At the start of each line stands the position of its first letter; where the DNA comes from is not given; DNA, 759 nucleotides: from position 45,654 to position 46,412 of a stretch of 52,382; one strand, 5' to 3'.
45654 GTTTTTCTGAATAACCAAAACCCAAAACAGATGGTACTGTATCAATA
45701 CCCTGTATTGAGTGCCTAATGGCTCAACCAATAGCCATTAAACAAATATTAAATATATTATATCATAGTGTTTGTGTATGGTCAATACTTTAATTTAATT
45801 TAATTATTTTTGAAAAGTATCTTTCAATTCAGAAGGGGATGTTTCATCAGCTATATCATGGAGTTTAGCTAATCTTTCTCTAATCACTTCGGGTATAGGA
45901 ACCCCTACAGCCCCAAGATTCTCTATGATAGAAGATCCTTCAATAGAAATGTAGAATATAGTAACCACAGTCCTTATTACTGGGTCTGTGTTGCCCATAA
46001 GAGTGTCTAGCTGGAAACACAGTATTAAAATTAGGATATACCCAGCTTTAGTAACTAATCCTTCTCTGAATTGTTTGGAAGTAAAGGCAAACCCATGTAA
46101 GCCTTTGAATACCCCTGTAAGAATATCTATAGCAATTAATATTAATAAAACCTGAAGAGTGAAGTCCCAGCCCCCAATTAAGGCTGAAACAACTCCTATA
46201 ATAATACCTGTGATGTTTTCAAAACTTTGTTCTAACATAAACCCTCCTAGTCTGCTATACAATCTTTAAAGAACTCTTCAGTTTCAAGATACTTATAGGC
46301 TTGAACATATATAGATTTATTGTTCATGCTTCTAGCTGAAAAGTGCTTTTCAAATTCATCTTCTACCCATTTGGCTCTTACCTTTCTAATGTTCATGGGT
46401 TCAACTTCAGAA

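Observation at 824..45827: At least 19 copies of the 18-bp palindrome TTGAAW-N6-WTTCAA, mostly between a terminator and the next gene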

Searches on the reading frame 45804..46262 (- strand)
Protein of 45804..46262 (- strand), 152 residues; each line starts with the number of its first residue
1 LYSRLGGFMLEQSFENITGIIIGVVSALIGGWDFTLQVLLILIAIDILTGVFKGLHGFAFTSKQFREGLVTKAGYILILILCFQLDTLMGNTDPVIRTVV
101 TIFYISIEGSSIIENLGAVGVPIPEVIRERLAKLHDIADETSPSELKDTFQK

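Call 101: search_protein_families(library=ncbifam, proteins=[window:45804-46262:-], max_evalue=0.001)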
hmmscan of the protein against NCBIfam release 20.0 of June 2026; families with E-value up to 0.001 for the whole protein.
window:45804-46262:- (152 aa): 2 families
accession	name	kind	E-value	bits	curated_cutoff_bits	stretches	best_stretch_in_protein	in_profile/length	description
TIGR01593.1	holin_tox_secr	subfamily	1.2e-23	83.5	40.2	1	23-140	6-123/128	toxin secretion/phage lysis holin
NF035928.1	holin_1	subfamily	4e-09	37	150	1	32-136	6-115/117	bacteriophage holin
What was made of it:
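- Checked: Copy 45810 lies in the last codons of the holin (TIGR01593, 1.2e-23; call 101).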
